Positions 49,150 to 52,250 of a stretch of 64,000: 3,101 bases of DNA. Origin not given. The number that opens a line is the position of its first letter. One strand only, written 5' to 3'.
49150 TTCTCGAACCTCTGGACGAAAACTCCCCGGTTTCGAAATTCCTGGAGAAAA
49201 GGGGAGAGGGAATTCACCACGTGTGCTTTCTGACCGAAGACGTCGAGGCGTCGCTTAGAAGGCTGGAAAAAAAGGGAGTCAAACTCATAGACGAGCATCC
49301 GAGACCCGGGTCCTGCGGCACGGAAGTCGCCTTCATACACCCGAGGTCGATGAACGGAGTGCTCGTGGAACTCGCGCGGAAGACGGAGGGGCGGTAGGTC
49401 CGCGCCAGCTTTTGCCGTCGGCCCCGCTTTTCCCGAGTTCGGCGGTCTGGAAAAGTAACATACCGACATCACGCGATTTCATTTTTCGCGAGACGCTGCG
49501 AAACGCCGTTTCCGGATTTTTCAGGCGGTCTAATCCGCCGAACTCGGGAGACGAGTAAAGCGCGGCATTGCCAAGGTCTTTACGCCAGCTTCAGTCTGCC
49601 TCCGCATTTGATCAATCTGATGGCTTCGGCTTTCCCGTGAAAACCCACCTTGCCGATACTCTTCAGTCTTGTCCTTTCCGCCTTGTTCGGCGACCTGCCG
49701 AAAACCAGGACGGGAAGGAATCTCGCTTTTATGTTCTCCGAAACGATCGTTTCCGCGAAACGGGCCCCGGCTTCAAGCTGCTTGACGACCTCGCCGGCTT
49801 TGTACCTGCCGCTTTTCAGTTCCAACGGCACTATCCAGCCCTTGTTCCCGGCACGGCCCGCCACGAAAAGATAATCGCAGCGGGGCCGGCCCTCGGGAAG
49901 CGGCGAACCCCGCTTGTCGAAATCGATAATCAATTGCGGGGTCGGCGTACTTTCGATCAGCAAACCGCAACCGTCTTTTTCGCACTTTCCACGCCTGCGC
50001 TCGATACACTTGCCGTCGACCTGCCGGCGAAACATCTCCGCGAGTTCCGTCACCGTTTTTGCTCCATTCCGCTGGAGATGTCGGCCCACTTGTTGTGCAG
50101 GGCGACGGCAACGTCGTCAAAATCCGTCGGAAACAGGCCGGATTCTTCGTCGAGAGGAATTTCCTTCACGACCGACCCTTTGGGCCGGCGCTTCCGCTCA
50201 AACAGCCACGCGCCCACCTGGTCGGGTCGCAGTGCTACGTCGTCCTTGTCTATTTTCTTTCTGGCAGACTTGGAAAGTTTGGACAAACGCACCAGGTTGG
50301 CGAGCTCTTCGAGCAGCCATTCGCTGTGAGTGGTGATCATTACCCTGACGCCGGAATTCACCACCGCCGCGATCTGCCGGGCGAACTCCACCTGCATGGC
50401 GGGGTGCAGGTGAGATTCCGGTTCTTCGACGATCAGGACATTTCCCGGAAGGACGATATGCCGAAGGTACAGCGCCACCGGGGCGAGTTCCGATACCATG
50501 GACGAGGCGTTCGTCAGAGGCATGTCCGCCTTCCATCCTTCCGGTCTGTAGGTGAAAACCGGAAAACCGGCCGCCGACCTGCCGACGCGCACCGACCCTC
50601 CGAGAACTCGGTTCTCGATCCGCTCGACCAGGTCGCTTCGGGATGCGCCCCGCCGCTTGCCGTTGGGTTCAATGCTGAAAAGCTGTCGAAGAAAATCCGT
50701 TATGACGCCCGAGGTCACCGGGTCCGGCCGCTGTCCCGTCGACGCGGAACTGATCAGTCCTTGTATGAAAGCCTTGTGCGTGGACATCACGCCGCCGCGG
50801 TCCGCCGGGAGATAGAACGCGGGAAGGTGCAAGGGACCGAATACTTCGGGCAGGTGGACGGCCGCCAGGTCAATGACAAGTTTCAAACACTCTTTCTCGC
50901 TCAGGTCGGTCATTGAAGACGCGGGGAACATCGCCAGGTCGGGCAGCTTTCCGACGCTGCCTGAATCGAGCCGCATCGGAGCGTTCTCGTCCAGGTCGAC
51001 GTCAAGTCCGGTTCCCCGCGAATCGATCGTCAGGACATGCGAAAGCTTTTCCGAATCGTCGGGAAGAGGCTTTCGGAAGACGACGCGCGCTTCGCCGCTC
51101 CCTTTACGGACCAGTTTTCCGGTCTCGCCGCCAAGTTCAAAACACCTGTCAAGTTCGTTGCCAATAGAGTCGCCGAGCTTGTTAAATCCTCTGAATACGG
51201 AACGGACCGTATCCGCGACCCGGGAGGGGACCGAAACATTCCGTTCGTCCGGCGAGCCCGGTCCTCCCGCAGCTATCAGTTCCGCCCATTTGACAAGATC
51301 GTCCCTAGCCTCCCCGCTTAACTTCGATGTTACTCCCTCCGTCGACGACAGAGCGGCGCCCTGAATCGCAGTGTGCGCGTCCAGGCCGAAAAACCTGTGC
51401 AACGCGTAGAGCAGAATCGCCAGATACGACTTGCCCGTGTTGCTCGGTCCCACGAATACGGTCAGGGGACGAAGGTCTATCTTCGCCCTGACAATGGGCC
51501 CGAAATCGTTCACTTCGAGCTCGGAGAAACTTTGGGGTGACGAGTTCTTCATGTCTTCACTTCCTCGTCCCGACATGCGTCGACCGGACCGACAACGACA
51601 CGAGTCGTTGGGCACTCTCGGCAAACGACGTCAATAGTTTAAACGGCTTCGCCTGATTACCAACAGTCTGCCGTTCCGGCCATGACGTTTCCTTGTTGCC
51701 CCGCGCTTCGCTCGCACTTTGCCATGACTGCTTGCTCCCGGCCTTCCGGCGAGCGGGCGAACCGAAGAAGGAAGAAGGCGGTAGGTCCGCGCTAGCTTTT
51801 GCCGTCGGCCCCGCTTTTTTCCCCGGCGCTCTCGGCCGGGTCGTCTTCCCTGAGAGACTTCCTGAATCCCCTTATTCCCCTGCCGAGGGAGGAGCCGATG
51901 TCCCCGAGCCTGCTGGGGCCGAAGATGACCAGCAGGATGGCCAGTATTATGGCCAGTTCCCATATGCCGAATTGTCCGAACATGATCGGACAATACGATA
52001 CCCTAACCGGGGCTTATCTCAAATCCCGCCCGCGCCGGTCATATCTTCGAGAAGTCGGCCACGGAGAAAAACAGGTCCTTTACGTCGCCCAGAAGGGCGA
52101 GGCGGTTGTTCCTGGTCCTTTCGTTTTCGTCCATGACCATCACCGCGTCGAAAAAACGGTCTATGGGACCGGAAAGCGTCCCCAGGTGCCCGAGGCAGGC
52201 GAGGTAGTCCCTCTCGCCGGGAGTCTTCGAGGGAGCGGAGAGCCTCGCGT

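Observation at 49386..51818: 2.3-kb two-gene cassette inserted exactly at the convergent mce/tatA junction, flanked by 45-58 bp direct repeats that regenerate both gene ends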

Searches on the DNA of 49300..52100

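Call 28: search_rna_families(source=window, start=49300, end=52100, threshold=evalue, max_evalue=1)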
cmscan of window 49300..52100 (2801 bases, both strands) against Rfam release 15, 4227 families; matches with E-value up to 1: 0.
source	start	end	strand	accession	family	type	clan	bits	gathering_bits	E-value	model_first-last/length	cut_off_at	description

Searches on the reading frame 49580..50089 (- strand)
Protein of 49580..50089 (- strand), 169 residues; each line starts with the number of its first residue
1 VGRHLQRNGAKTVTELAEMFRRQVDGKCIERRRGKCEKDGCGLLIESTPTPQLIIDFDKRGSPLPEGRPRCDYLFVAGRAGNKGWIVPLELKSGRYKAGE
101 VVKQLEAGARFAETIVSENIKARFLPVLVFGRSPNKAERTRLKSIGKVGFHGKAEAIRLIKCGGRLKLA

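Call 5: search_protein_families(library=pfam, proteins=[window:49580-50089:-], max_evalue=0.01)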
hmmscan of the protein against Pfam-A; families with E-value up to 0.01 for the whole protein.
window:49580-50089:- (169 aa): 0 families

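Call 6: search_protein_families(library=padloc, proteins=[window:49580-50089:-], max_evalue=0.01)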
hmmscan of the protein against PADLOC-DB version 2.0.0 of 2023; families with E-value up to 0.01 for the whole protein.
window:49580-50089:- (169 aa): 1 family
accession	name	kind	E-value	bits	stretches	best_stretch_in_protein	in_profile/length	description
PDLC04668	PDC-M47B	-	0.0024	15.6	1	70-109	75-113/186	-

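Call 30: search_protein_families(library=pfam, proteins=[window:49580-50035:-], max_evalue=10)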
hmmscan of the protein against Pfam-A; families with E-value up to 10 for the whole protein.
window:49580-50035:- (151 aa): 0 families

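Call 31: search_protein_families(library=ncbifam, proteins=[window:49580-50035:-], max_evalue=1)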
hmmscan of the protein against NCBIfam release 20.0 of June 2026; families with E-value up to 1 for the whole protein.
window:49580-50035:- (151 aa): 0 families

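Call 41: find_homologous_proteins(query=window:49580-50035:-, max_evalue=0.00001)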
Query window:49580-50035:- (151 aa): 16 proteins with E <= 0.00001 among 44 candidates.
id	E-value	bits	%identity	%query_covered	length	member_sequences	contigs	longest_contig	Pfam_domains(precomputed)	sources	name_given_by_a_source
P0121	1.2e-89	316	94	100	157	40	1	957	-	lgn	-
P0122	8.1e-50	187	60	97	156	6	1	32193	-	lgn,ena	-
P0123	9.7e-49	183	61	97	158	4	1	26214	-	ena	-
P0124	6.7e-46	174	57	97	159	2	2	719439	-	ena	-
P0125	1.2e-45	173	59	97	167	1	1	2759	-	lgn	-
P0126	7.7e-45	170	69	74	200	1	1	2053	-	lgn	-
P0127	3.6e-43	165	58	97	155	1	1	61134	-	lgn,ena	-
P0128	1.1e-40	157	55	96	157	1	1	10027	-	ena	-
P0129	1.3e-37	147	52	97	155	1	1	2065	-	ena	-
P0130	1.8e-37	146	52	100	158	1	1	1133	-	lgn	-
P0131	3.3e-34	136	51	97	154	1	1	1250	-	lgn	-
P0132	2.0e-29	120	49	88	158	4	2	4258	-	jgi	-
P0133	2.0e-27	114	46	97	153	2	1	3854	-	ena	-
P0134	3.1e-26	110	43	97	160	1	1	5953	-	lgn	-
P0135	9.7e-26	108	40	97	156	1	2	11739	-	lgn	-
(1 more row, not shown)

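Call 61: predict_structure(alignment_id=A3)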
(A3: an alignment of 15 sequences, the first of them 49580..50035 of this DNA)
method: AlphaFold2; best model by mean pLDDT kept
length: 151 residues; sequences in the alignment: 15
mean_pLDDT: 85.2   pTM: 0.84
mean pLDDT of the five models: 85.2, 84.0, 82.5, 82.2, 79.3
residues with pLDDT >= 90: 69; 70-90: 63; 50-70: 18; < 50: 1
segments of 3 or more residues with pLDDT < 50: none
pLDDT, mean of each block of 10 residues (from residue 1): 66 77 84 79 81 89 76 93 95 90 89 90 92 93 87 51
secondary structure, 60 per line:
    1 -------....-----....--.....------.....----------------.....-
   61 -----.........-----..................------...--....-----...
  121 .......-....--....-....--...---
elements in order: E17-20 E23-27 E34-38 E55-59 E66-74 H80-97 E104-106 E109-112 H118-127 E129-132 E135-138 E140-143 E146-148

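Call 71: fold_search(model_id=the predicted structure, library=pdb)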
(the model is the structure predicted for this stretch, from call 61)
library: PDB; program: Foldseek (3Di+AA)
matches with E <= 10: 364; with E <= 0.001: 0
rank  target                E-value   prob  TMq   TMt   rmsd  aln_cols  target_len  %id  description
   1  9hny_DI               2.8e-02  0.47  0.28  0.13   8.7       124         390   14  Mitoribosomal small subunit in complex with Mettl15 and Mettl17 (released 2025-03-26)
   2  6hiw_DI               5.9e-02  0.18  0.24  0.12   9.0       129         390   12  Cryo-EM structure of the Trypanosoma brucei mitochondrial ribosome - This entry contains the complete small mitoribos (released 2018-09-26)
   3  2vld_B                7.1e-02  0.92  0.35  0.25   3.9        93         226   19  crystal structure of a repair endonuclease from Pyrococcus abyssi (released 2009-05-19)
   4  2vld_A                9.1e-02  0.90  0.35  0.24   3.9        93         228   19  crystal structure of a repair endonuclease from Pyrococcus abyssi (released 2009-05-19)
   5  1y88                  9.1e-02  0.60  0.28  0.25   5.1        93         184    9  Crystal Structure of Protein of Unknown Function AF1548 (released 2004-12-21)
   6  9ez7_A                1.0e-01  0.47  0.36  0.10   9.7       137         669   11  BsmI (Nicking top mutant) crystallized with Ca2+ and cognate dsDNA (released 2025-04-02)
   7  9f38_A                1.1e-01  0.38  0.35  0.10  10.9       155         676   12  BsmI (wild-type) crystallized with Ca2+ and cognate dsDNA (released 2025-04-02)
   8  5gkj_B                1.2e-01  0.87  0.35  0.25   4.0        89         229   20  Structure of EndoMS in apo form (released 2016-11-02)
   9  4f0q_D                1.3e-01  0.60  0.34  0.14   4.8       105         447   10  MspJI Restriction Endonuclease - P21 Form (released 2012-08-08)
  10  4f0p_B                1.5e-01  0.54  0.31  0.12   4.7       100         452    9  MspJI Restriction Endonuclease - P31 Form (released 2012-08-08)
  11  1wtd_A                1.6e-01  0.44  0.32  0.21   6.0        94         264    7  Crystal structure of type II restrcition endonuclease, EcoO109I DNA-free form (released 2004-12-14)
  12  5gke_A                1.9e-01  0.66  0.33  0.22   6.6        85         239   21  Structure of EndoMS-dsDNA1 complex (released 2016-11-02)
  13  4f0p_A                2.2e-01  0.44  0.30  0.12   5.3        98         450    9  MspJI Restriction Endonuclease - P31 Form (released 2012-08-08)
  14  9ez5_A                3.1e-01  0.41  0.34  0.10   5.2       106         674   10  BsmI (Inactive) crystallized with Mg2+ and cognate dsDNA (released 2025-04-02)
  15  4f0p_C                3.1e-01  0.21  0.27  0.11   5.5       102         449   12  MspJI Restriction Endonuclease - P31 Form (released 2012-08-08)
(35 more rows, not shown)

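Call 82: search_protein_families(library=padloc, alignment_id=A3, max_evalue=1)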
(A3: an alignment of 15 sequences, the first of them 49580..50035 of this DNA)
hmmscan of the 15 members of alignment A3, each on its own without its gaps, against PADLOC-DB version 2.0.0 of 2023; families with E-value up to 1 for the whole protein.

A. member 1, window:49580-50035:- (151 aa): 2 families
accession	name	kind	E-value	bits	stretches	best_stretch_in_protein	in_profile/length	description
PDLC04668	PDC-M47B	-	0.002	15.8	1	52-91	75-113/186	-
PDLC03707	HEase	-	0.034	9.1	1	99-150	893-943/1671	homing endonuclease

B. families by the number of members that match (of 15 scanned): 8 families
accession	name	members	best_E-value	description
PDLC04668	PDC-M47B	12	9.6e-08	-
PDLC04665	PDC-M47B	11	8.7e-05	-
PDLC04667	PDC-M47B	6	0.0019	-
PDLC00310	PtuA1|PtuA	1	0.0019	AAA ATPase domain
PDLC04666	PDC-M47B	1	0.0044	-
PDLC05014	PDC-S41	1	0.0059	-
PDLC04669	PDC-M47B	1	0.029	-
PDLC03707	HEase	1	0.034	homing endonuclease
